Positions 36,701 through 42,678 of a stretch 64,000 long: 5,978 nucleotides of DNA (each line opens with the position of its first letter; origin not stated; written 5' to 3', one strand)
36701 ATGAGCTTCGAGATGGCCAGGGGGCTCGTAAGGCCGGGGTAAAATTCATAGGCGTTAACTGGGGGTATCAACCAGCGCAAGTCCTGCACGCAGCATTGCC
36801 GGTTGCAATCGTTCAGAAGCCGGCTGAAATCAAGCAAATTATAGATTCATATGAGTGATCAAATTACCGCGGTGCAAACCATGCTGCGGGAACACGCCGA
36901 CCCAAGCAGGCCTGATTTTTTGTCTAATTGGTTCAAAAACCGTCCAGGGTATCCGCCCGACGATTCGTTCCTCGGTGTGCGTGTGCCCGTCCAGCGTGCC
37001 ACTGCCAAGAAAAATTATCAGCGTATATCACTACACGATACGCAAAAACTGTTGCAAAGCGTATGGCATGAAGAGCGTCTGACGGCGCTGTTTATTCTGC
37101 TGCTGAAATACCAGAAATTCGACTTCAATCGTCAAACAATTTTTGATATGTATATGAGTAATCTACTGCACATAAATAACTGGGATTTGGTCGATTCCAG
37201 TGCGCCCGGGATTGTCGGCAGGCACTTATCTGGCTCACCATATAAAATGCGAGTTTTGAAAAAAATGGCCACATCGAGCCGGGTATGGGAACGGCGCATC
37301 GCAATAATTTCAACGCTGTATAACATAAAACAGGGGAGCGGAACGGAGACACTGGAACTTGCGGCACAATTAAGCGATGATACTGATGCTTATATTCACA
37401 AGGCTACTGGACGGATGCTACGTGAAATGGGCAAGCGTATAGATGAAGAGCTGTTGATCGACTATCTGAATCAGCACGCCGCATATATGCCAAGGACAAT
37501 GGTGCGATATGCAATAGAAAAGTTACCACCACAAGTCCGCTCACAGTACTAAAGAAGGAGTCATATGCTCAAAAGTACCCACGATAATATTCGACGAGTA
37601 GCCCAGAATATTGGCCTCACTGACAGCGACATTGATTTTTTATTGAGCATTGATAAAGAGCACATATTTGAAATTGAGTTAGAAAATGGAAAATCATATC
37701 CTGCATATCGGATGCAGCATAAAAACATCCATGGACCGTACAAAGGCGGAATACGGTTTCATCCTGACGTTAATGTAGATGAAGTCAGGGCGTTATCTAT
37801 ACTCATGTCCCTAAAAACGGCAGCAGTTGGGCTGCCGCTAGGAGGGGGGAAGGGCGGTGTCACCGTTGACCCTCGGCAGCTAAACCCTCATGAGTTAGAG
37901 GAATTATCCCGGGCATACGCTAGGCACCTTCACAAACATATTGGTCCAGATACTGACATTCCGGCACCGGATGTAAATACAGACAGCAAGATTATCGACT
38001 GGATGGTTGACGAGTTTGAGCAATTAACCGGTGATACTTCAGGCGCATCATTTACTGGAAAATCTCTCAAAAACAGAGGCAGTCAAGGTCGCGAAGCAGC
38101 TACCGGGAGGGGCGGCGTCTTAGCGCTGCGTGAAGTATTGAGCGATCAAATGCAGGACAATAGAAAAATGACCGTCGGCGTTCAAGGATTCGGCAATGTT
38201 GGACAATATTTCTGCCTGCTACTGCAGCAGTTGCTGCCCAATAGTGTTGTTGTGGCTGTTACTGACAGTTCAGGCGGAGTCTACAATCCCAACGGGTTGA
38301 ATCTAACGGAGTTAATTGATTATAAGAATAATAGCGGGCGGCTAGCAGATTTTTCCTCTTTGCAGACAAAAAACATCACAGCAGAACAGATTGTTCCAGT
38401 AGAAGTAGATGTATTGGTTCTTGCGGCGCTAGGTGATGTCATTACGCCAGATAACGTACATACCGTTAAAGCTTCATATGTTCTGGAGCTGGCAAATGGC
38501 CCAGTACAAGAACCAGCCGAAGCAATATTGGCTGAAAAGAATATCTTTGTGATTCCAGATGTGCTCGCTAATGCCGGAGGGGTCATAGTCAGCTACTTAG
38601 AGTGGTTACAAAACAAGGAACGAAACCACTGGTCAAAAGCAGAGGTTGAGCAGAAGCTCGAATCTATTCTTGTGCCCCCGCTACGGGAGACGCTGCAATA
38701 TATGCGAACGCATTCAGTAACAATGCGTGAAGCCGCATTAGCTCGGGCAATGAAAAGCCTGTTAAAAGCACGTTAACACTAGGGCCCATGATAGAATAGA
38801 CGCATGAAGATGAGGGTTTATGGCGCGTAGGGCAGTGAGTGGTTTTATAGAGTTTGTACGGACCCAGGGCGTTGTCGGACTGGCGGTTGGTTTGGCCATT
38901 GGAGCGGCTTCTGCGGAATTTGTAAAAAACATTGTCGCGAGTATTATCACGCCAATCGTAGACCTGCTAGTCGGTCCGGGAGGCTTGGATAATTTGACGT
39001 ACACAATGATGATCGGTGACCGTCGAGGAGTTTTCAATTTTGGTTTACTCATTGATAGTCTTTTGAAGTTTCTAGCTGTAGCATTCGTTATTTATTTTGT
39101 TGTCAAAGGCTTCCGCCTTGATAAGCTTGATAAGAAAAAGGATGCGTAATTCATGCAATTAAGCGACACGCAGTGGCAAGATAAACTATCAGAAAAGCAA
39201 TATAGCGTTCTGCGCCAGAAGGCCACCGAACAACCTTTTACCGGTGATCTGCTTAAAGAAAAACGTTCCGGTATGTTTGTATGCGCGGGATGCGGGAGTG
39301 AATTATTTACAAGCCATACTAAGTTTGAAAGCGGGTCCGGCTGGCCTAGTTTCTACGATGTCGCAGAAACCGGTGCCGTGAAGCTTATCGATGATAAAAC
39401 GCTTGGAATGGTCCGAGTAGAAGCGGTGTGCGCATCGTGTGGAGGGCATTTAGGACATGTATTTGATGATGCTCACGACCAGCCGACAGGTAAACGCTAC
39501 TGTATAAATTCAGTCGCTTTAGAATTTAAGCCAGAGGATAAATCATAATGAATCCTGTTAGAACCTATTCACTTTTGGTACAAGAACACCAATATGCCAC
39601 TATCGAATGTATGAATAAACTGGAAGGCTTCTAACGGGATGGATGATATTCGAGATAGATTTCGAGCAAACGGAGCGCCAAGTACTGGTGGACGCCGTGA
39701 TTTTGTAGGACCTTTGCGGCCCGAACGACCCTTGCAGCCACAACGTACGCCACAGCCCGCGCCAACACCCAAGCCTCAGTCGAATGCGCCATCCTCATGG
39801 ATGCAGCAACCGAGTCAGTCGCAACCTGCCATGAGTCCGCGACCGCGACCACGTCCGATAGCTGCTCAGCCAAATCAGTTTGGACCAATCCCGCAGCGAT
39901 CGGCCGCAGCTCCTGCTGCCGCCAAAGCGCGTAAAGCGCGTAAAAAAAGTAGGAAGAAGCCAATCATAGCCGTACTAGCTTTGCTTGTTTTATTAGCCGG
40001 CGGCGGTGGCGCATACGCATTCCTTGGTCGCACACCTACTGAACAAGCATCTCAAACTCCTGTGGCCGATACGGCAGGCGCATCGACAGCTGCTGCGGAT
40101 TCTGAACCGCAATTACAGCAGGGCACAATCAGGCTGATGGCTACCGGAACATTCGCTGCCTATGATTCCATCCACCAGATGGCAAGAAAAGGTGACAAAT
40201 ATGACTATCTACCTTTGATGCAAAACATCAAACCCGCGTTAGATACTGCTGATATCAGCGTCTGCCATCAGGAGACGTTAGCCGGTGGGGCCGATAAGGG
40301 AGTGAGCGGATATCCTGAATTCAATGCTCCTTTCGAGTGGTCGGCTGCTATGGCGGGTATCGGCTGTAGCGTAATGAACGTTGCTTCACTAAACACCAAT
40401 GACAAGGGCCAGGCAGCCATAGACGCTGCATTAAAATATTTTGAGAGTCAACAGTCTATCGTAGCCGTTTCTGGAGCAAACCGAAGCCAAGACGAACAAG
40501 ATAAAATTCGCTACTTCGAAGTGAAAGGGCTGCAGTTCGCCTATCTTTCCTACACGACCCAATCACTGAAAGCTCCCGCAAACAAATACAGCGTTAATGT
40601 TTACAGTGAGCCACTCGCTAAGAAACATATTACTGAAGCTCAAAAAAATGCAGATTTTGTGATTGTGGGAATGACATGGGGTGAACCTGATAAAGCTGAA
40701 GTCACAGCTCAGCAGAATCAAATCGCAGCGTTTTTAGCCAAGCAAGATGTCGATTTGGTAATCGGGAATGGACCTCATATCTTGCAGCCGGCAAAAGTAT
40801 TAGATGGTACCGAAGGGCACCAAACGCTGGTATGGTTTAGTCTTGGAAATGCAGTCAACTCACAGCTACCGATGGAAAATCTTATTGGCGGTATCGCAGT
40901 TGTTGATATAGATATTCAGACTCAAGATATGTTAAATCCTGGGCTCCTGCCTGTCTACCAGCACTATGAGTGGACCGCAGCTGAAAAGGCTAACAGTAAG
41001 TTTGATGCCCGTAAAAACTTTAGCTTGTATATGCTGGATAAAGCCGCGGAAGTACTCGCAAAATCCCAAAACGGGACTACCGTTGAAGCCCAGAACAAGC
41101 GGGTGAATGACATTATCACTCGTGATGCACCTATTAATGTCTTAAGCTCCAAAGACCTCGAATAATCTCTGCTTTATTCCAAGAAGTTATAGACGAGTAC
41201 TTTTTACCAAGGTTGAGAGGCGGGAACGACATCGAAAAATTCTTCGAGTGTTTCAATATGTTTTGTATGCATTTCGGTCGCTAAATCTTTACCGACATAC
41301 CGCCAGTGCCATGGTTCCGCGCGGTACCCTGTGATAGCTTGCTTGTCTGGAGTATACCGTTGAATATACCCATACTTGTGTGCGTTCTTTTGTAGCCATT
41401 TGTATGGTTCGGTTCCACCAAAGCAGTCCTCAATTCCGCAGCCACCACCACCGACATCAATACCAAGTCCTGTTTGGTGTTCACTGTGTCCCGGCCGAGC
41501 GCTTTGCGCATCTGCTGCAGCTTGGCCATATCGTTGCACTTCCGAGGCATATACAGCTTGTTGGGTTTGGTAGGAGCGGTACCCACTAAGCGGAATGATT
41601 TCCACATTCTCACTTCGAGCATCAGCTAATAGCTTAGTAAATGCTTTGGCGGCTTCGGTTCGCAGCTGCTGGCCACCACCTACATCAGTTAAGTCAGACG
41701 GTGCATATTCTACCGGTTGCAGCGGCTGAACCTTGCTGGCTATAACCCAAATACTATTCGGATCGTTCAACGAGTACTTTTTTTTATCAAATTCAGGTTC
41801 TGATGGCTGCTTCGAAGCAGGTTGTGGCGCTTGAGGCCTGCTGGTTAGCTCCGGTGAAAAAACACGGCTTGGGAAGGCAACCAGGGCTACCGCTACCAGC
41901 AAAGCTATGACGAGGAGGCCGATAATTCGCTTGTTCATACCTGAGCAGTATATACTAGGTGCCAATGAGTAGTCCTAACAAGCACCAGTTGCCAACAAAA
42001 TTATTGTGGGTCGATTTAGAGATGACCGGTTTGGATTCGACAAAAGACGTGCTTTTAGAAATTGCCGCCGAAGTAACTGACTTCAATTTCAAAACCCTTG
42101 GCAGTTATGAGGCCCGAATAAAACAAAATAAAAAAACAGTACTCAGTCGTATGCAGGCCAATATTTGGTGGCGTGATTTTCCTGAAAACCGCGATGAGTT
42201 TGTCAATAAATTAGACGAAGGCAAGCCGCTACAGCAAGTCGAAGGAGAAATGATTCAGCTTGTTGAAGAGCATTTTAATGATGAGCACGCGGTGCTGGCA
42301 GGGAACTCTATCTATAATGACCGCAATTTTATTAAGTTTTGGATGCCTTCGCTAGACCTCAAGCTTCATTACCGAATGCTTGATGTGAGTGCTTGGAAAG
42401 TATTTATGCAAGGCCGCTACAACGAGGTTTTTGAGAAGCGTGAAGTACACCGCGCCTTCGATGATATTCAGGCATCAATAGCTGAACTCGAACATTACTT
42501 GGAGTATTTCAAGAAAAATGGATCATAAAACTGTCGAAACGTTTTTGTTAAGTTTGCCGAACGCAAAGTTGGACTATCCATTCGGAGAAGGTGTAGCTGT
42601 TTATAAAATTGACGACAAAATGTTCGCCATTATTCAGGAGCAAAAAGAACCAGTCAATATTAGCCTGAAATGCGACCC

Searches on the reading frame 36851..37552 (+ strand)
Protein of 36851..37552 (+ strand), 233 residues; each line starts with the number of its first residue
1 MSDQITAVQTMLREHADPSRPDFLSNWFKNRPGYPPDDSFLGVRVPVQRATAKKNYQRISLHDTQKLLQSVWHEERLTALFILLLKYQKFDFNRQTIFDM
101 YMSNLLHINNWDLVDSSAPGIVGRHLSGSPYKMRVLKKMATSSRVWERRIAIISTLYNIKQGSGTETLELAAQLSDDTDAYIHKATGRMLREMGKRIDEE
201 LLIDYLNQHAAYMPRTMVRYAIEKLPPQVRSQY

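Call 30: search_protein_families(library=pfam, proteins=[window:36851-37552:+], max_evalue=0.0001)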
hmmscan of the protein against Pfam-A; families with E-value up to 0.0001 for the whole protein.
window:36851-37552:+ (233 aa): 1 family
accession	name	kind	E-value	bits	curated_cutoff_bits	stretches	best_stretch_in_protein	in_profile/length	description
PF08713.17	DNA_alkylation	-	2.4e-52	178.1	21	1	8-225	1-213/213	DNA alkylation repair enzyme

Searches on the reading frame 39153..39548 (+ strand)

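Call 30: search_protein_families(library=pfam, proteins=[window:39153-39548:+], max_evalue=0.0001)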
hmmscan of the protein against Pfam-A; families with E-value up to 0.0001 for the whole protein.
window:39153-39548:+ (131 aa): 1 family
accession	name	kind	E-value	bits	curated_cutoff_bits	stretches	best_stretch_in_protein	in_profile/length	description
PF01641.26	SelR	-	3.9e-48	162.7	24.9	1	12-127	1-116/116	SelR domain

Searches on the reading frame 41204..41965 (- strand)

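Call 31: search_protein_families(library=pfam, proteins=[window:41204-41965:-], max_evalue=0.0001)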
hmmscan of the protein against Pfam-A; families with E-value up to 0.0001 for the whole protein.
window:41204-41965:- (253 aa): 1 family
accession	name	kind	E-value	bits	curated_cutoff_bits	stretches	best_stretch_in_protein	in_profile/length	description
PF02557.22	VanY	-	3.2e-42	143.9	25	1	99-226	2-132/132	D-alanyl-D-alanine carboxypeptidase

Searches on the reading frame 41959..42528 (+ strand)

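Call 31: search_protein_families(library=pfam, proteins=[window:41959-42528:+], max_evalue=0.0001)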
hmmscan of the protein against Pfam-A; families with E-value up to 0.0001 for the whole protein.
window:41959-42528:+ (189 aa): 1 family
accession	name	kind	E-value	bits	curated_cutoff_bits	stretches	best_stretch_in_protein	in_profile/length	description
PF00929.31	RNase_T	-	1e-15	59.1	24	1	16-176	1-163/164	Exonuclease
